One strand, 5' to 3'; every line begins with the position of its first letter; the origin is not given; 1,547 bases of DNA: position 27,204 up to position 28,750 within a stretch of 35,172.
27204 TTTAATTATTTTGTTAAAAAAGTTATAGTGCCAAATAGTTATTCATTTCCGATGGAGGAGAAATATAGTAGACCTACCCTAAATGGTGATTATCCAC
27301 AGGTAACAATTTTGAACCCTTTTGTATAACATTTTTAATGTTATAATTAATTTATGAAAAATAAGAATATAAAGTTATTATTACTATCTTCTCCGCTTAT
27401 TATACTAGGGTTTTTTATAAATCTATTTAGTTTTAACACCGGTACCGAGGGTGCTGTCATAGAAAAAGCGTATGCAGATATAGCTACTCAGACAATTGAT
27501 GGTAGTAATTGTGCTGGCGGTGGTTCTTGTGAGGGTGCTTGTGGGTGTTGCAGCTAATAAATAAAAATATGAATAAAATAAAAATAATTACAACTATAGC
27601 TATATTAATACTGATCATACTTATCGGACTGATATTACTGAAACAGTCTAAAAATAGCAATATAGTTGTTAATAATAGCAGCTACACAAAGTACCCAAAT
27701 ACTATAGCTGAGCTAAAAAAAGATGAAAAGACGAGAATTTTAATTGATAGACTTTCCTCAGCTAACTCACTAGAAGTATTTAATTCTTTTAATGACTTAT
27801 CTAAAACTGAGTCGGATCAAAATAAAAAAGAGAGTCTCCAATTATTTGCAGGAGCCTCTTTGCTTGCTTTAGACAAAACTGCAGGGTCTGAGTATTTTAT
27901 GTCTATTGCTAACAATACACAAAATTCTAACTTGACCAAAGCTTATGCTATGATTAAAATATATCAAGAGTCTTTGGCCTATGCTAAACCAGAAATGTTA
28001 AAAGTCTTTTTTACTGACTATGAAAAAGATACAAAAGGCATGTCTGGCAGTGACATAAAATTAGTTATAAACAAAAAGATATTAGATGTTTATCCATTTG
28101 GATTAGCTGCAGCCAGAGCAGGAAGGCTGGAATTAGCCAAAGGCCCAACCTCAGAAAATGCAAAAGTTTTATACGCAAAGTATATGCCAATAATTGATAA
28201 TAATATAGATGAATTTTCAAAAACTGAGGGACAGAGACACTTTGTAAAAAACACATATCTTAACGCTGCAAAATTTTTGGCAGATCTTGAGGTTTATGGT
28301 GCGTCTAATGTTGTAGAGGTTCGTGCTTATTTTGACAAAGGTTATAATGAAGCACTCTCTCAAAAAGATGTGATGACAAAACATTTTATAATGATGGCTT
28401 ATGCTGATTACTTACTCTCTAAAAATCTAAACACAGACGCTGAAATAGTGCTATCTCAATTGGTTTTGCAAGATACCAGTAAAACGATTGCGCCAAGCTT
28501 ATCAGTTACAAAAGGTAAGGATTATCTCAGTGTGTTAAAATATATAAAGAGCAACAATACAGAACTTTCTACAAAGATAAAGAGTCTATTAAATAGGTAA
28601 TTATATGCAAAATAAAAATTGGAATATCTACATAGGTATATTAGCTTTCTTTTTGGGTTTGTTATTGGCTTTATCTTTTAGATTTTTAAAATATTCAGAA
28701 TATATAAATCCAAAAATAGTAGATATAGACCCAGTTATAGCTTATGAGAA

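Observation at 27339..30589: The Cys-tailed peptide heads an operon of four N-terminally anchored proteins including a rhodanese and a DsbA-like oxidoreductase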

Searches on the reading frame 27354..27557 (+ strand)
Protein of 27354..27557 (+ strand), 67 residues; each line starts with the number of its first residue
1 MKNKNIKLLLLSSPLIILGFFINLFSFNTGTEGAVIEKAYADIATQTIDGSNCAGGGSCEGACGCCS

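Call 5: search_protein_families(library=pfam, max_evalue=0.1, proteins=[window:27354-27557:+])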
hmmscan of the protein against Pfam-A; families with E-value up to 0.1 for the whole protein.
window:27354-27557:+ (67 aa): 0 families

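Call 6: search_protein_families(library=ncbifam, max_evalue=0.1, proteins=[window:27354-27557:+])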
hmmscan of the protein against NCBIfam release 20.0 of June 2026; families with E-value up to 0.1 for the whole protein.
window:27354-27557:+ (67 aa): 0 families

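Call 87: search_protein_families(library=ncbifam, max_evalue=1, proteins=[window:27354-27554:+])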
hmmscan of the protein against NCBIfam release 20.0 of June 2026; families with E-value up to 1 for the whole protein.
seq(67 aa): 1 family
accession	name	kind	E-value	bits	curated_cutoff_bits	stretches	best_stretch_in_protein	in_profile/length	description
NF047569.1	LIC10421_LIC12816_fam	subfamily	0.23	11.5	100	1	9-42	6-39/111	LIC10421/LIC12816 family protein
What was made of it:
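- Closest known: Bufferins. Different: Neither Pfam nor NCBIfam hits the peptide (calls 5, 6, 87).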

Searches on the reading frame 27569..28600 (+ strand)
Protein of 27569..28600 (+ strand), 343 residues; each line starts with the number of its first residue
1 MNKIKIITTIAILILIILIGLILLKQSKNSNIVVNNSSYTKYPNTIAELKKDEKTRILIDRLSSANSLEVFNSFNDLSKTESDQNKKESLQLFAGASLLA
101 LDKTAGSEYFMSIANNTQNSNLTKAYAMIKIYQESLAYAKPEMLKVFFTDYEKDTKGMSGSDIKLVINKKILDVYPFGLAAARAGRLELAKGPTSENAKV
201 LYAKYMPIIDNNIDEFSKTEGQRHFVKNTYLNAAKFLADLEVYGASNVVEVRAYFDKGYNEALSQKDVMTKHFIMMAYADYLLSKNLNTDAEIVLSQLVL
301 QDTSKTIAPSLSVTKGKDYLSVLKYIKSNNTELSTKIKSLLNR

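Call 5: search_protein_families(library=pfam, max_evalue=0.1, proteins=[window:27569-28600:+])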
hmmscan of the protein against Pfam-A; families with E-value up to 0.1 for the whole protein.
window:27569-28600:+ (343 aa): 2 families
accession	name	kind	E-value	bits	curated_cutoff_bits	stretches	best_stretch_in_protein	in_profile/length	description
PF23902.1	AAA_lid_PRS2_C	-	0.025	15.1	34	0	143-166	18-41/73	PRS2 AAA+ lid C-terminal domain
PF12698.13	ABC2_membrane_3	-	0.063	12.8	31.6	0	6-222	4-160/347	ABC-2 family transporter protein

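Call 6: search_protein_families(library=ncbifam, max_evalue=0.1, proteins=[window:27569-28600:+])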
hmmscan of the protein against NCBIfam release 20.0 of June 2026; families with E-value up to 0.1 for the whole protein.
window:27569-28600:+ (343 aa): 1 family
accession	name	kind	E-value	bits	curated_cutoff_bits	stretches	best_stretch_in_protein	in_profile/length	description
TIGR00810.1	secG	equivalog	0.1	12.7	30.85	0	6-31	3-28/73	preprotein translocase subunit SecG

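Call 19: find_homologous_proteins(query=window:27569-28600:+, max_evalue=0.001)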
Query window:27569-28600:+ (343 aa): 2 proteins with E <= 0.001 among 6899 candidates.
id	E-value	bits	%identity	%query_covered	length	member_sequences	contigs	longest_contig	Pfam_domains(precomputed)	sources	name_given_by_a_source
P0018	8.8e-210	713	100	100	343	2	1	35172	-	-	-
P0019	3.8e-163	560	77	99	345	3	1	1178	-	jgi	jgi:hypothetical protein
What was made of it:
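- Tried and rejected: Word-indexed homologue search with the helical protein (call 19).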

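Call 32: search_solved_structures(query=A3, max_evalue=10)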
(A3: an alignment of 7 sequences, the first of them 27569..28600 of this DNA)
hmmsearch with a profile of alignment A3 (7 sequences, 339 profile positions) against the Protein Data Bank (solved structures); distinct sequences matched with E-value up to 10: 2.
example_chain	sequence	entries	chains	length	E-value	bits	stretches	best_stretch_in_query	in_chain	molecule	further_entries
8zfh_B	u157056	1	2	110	0.34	13.1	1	60-109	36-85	ORF1ab polyprotein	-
1i2o_A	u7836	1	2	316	0.84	11.8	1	151-206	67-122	TRANSALDOLASE B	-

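Call 62: predict_structure(alignment_id=A4)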
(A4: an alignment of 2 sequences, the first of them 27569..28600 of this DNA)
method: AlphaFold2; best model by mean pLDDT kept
length: 343 residues; sequences in the alignment: 2
mean_pLDDT: 51.8   pTM: 0.38
mean pLDDT of the five models: 51.8, 42.8, 41.3, 40.5, 39.6
residues with pLDDT >= 90: 0; 70-90: 47; 50-70: 117; < 50: 179
segments of 3 or more residues with pLDDT < 50: 24-46, 52-82, 84-90, 96-105, 113-174, 220-222, 302-327, 332-343
pLDDT, mean of each block of 10 residues (from residue 1): 68 74 45 30 46 47 38 38 46 50 49 44 38 43 38 43 39 51 66 75 70 56 55 69 57 68 61 64 67 66 36 34 47 42 37
secondary structure, 60 per line:
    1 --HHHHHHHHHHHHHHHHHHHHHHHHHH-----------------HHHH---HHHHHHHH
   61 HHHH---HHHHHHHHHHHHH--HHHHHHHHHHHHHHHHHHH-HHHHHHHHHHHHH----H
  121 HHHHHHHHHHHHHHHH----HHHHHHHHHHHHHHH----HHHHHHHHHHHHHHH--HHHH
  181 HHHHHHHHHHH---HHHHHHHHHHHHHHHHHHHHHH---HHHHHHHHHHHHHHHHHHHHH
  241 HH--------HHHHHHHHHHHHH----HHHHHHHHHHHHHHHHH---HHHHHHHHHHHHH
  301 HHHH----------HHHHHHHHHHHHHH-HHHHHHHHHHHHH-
elements in order: H3-28 H46-49 H53-64 H68-80 H83-101 H103-115 H120-136 H141-155 H160-174 H177-191 H195-216 H220-242 H251-263 H268-284 H288-304 H315-328 H330-342
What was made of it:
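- On TPR-repeat proteins: The AF2 model is all-alpha but has pLDDT 51.8 (call 62).
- Checked: The 343-aa protein is all-alpha in a low-confidence AF2 model (pLDDT 51.8, call 62).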

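Call 64: search_protein_representatives(protein=window:27569-28600:+)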
Query: 343 residues. Proteins with E-value up to 0.001 (for the whole library): 52; up to 1e-10: 27; up to 1e-30: 7. The best 52 are listed.
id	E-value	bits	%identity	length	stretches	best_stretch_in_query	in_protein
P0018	2.8e-210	713.0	100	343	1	1-343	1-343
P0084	2.2e-69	250.5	42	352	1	12-334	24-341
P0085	6.0e-65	236.0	42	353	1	31-333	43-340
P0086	7.4e-62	225.8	40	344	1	9-339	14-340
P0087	4.1e-55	203.7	40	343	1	10-338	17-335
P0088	4.9e-38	147.6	42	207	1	143-335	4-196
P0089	4.6e-34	134.6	44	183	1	158-341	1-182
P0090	3.3e-29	118.7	30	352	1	44-330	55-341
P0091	8.9e-28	114.0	29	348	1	67-316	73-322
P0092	5.0e-25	104.9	30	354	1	63-316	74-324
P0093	5.7e-25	104.7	32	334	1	9-320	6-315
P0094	3.6e-24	102.1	29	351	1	11-285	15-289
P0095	1.2e-22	97.1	27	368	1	24-316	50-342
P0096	3.0e-19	86.0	28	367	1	11-289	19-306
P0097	8.0e-18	81.3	28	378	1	7-301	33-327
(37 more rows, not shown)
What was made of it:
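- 27569..28600 (+): N-terminally anchored all-helical TPR-like protein ('helical343'), a non-enzymatic scaffold. The family has 52 clusters in 1.84 billion representatives (call 64).
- Tried and rejected: The exhaustive representative search (call 64) was needed.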

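Call 66: search_solved_structures(query=A5, max_evalue=10)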
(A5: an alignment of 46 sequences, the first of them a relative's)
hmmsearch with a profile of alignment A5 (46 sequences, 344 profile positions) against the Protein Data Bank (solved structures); distinct sequences matched with E-value up to 10: 29.
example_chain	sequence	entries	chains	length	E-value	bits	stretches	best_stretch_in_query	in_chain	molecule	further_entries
8bu0_A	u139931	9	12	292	0.00027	23.4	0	57-114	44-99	Consensus tetratricopeptide repeat protein | Crystal structure of an 8-repeat consensus TPR superhelix with Zinc. | Monomer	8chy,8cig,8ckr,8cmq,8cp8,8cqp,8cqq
3kd7_A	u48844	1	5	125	0.00043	22.8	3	60-114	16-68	CTPR390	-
9dzw_A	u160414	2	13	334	0.00078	21.9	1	10-92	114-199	CalC6_3 with DHR extension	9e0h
1na0_A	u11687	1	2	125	0.002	20.6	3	57-114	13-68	designed protein CTPR3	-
2fo7_A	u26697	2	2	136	0.0032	19.9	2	57-114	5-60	SYNTHETIC CONSENSUS TPR PROTEIN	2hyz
8ch0_A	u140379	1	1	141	0.0032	19.9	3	57-114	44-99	Consensus tetratricopeptide repeat protein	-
2vkj_A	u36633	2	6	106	0.0036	19.7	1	37-96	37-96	TM1634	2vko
5hrz_A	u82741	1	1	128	0.0068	18.8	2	57-114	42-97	TPR domain protein 1na0C3_3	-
6vl6_A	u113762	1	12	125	0.01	18.3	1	57-114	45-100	T33_dn2A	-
9qhc_A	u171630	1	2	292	0.011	18.2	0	57-114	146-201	Engineered tetratricopeptide repeat protein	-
2wqh_A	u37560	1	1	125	0.012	18.1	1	57-114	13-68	CTPR3Y3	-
6ork_A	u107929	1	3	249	0.013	17.9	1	59-112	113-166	Sel1 repeat protein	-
6kgx_b1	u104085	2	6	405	0.014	17.8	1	240-318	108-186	LR2_Hb | Phycobilisome 31.8 kDa linker polypeptide, phycoerythrin-associated, rod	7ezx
7y4l_b7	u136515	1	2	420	0.015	17.7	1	240-318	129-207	Phycobilisome 31.8 kDa linker polypeptide, phycoerythrin-associated, rod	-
1na3_A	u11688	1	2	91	0.015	17.7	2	57-114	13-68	designed protein CTPR2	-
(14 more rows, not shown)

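Call 67: search_protein_families(library=pfam, alignment_id=A5, max_evalue=0.05)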
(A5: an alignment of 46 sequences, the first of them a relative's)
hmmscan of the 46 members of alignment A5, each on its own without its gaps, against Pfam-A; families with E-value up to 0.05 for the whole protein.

A. member 1, P0018 (343 aa): 1 family
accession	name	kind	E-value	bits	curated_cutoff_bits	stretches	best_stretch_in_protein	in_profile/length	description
PF23902.1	AAA_lid_PRS2_C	-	0.025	15.1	34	0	143-166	18-41/73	PRS2 AAA+ lid C-terminal domain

B. families by the number of members that match (of 46 scanned): 34 families (the first 25 are shown)
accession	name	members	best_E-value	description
PF09976.15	TPR_21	6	0.00021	Tetratricopeptide repeat-like domain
PF07719.23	TPR_2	5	0.0018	Tetratricopeptide repeat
PF00515.34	TPR_1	3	0.0022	Tetratricopeptide repeat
PF14559.12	TPR_19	3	0.0045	Tetratricopeptide repeat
PF13432.12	TPR_16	3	0.0057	Tetratricopeptide repeat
PF13428.12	TPR_14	3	0.015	Tetratricopeptide repeat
PF10858.15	DUF2659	1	0.0024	Protein of unknown function (DUF2659)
PF25058.1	ARM_TT21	1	0.0027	Tetratricopeptide repeat protein 21 ARM repeat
PF12685.13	SpoIIIAH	1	0.0033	SpoIIIAH-like protein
PF20158.4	Cas5fv_helical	1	0.0039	Cas5fv helical domain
PF07219.19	HemY_N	1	0.0049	HemY protein N-terminus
PF13414.12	TPR_11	1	0.0057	TPR repeat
PF06983.19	3-dmu-9_3-mt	1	0.0091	3-demethylubiquinone-9 3-methyltransferase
PF06711.16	DUF1198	1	0.0092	Protein of unknown function (DUF1198)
PF22700.2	MVD-like_N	1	0.013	Diphosphomevalonate decarboxylase-like N-terminal domain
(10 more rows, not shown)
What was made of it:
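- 27569..28600 (+): Its profile hits consensus TPR structures at E=3e-4, and Pfam TPR_21 in 6 of 46 members (calls 66, 67).
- On TPR-repeat proteins: TPR_21 matches 6 of 46 members and TPR_2 matches 5 of 46, all sub-threshold (call 67).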
